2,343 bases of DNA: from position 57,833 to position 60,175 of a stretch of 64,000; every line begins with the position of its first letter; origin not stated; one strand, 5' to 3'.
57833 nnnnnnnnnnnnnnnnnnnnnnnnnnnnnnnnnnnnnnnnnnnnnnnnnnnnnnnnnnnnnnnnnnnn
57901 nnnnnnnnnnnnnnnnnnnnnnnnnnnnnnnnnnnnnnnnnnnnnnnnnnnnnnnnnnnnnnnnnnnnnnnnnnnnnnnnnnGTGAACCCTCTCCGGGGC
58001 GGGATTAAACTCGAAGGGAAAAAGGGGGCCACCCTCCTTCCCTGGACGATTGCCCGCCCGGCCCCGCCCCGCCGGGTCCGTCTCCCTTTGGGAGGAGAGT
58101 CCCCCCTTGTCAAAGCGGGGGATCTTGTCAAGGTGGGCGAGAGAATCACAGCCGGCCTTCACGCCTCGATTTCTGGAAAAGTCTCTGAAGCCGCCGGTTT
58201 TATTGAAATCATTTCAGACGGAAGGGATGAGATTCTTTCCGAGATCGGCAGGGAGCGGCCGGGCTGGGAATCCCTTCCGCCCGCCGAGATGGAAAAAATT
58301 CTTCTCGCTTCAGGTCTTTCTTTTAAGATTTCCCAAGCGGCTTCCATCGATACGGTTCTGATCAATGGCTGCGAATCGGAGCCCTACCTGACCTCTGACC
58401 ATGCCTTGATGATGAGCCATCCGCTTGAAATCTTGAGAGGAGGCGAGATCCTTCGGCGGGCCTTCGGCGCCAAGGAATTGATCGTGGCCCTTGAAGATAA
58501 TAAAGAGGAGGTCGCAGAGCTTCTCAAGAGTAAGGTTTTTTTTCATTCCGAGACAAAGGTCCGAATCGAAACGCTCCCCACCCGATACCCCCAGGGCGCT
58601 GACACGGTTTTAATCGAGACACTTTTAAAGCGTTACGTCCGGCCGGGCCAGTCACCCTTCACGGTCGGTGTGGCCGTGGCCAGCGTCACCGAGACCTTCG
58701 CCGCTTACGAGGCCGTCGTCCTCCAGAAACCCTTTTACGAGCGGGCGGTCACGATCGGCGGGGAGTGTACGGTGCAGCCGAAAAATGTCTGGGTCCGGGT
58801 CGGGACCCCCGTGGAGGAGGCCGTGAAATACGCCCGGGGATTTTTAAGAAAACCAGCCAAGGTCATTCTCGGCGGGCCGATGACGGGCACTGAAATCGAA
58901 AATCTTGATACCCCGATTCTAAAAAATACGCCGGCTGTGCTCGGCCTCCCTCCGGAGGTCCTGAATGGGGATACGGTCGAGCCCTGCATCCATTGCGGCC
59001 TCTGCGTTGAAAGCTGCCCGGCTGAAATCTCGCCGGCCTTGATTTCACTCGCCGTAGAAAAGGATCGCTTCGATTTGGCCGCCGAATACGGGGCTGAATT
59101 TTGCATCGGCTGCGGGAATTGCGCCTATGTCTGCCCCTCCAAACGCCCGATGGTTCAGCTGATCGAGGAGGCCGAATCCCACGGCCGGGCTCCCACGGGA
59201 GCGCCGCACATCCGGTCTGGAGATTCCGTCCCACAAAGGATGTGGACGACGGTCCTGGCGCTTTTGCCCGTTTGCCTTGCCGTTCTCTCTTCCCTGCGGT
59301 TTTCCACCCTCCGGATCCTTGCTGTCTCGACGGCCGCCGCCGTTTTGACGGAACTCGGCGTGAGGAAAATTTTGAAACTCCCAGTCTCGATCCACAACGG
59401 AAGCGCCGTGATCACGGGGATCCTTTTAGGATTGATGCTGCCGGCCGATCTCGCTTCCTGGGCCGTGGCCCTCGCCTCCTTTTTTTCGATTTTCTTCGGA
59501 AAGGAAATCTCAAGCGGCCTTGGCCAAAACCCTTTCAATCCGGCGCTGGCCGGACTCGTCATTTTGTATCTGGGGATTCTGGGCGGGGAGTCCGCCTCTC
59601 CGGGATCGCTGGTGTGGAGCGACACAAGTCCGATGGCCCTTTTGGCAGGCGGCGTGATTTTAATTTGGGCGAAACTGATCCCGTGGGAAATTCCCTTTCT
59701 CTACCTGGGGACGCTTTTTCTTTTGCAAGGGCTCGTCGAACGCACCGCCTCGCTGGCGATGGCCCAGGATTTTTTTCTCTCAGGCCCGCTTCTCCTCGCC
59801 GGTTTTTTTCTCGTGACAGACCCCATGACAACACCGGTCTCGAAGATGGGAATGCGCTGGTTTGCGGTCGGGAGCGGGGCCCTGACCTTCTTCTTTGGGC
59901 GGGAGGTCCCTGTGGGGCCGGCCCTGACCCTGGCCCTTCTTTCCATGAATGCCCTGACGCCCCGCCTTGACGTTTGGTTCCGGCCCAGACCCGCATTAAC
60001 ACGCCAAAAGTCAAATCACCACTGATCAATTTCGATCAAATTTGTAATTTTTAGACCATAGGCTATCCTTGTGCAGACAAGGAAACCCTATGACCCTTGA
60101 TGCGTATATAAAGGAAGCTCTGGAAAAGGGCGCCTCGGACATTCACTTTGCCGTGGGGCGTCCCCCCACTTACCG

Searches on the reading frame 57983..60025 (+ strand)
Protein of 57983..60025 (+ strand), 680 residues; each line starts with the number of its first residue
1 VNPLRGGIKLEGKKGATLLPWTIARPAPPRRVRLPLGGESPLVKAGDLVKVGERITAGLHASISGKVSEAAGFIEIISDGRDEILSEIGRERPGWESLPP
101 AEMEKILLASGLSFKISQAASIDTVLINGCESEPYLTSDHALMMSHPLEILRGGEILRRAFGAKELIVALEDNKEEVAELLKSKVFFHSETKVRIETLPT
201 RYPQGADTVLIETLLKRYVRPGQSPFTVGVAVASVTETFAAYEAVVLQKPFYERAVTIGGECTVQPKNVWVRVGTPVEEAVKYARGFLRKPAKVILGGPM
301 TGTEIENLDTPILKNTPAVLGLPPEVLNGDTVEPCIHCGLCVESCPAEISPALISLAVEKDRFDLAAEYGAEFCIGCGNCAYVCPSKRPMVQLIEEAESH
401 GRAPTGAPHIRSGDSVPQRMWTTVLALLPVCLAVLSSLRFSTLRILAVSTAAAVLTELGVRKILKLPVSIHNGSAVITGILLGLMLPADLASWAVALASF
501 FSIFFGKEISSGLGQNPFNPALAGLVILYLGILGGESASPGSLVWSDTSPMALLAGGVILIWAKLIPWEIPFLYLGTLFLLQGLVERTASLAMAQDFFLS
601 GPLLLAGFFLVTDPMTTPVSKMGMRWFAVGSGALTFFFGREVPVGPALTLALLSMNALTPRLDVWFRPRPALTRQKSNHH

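Call 11: find_encoding_contigs(protein=window:57983-60025:+, flank=3000, max_places=4)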
Protein window:57983-60025:+ (680 aa): 1 contig read that carries it; 1 place shown.
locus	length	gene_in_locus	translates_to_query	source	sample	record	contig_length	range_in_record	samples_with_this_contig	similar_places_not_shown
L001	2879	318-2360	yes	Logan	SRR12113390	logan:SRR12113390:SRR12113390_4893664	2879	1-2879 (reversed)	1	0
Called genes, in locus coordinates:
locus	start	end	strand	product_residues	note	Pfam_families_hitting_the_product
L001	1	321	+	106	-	?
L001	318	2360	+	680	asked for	PF01512:Complex1_51K, PF10531:SLBB (weak), PF00037:Fer4 (faint), PF12838:Fer4_7, PF13187:Fer4_9 (weak), PF13237:Fer4_10, PF14697:Fer4_21 (weak), PF03116:NQR2_RnfD_RnfE, +3 more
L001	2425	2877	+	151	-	?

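Call 81: find_homologous_proteins(query=window:57983-60022:+, max_evalue=1e-30)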
Query window:57983-60022:+ (680 aa): 590 proteins with E <= 1e-30 among 8000 candidates; the best 120 are listed.
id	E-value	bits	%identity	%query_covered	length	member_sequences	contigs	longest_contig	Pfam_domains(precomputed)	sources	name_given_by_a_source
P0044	0.0e+0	1517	100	100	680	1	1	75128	PF14697.12,PF10531.16,PF12797.13,PF12837.13,PF00037.33,PF03116.21,PF12838.13,PF01512.23,PF13237.12,PF13183.12,PF13187.12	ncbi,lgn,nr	ncbi:MAG: RnfABCDGE type electron transport complex subunit C [Candidatus Omnitrophica bacterium]|nr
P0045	1.6e-211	722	54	98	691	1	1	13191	PF14697.12,PF10531.16,PF12797.13,PF12837.13,PF00037.33,PF03116.21,PF12838.13,PF01512.23,PF13237.12,PF13183.12,PF13187.12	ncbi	-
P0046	8.7e-201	687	76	59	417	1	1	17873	PF14697.12,PF10531.16,PF12797.13,PF12837.13,PF00037.33,PF12798.13,PF12838.13,PF01512.23,PF13237.12,PF13183.12,PF13187.12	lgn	-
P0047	3.2e-157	543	63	59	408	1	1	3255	PF13375.13,PF10531.16,PF12797.13,PF12837.13,PF00037.33,PF12838.13,PF01512.23,PF13237.12,PF13183.12,PF13187.12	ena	-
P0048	7.2e-155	535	58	59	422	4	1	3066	PF13375.13,PF10531.16,PF12797.13,PF00037.33,PF12838.13,PF13534.12,PF01512.23,PF13237.12,PF13187.12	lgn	-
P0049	4.6e-154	532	60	59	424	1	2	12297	PF14697.12,PF13375.13,PF12837.13,PF12838.13,PF13534.12,PF10531.16,PF12797.13,PF00037.33,PF01512.23,PF13237.12,PF13183.12,PF13187.12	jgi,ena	-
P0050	7.1e-153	529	61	59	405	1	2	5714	PF13375.13,PF10531.16,PF12797.13,PF00037.33,PF12838.13,PF01512.23,PF13237.12,PF13183.12,PF13187.12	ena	-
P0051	1.0e-150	521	59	59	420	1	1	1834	PF13375.13,PF12837.13,PF12798.13,PF12838.13,PF13534.12,PF10531.16,PF12797.13,PF00037.33,PF01512.23,PF13237.12,PF13183.12,PF13187.12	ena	-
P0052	4.5e-149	516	60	59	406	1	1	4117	PF13375.13,PF12797.13,PF12837.13,PF00037.33,PF12838.13,PF13534.12,PF01512.23,PF13237.12,PF13183.12,PF13187.12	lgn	-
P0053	4.9e-148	513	58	59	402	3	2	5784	PF14697.12,PF13375.13,PF12837.13,PF12838.13,PF13534.12,PF10531.16,PF12797.13,PF00037.33,PF01512.23,PF13237.12,PF13183.12,PF13187.12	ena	-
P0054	1.1e-146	508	57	59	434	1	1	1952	PF13375.13,PF12837.13,PF12838.13,PF13534.12,PF12800.13,PF10531.16,PF12797.13,PF00037.33,PF01512.23,PF13237.12,PF13183.12,PF13187.12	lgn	-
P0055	1.2e-146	508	60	59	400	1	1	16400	PF14697.12,PF13375.13,PF12837.13,PF12838.13,PF13534.12,PF10531.16,PF12797.13,PF00037.33,PF01512.23,PF13237.12,PF13183.12,PF13187.12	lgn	-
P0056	3.1e-145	503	57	59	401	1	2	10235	PF13375.13,PF10531.16,PF12797.13,PF00037.33,PF12838.13,PF13534.12,PF01512.23,PF13237.12,PF13187.12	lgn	-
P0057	6.9e-145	502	59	58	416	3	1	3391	PF14697.12,PF13375.13,PF00037.33,PF12838.13,PF01512.23,PF13237.12,PF13183.12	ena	-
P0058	8.9e-145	502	57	59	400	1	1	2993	PF14697.12,PF13375.13,PF12837.13,PF12838.13,PF13534.12,PF10531.16,PF12797.13,PF00037.33,PF01512.23,PF13237.12,PF13183.12,PF13187.12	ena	-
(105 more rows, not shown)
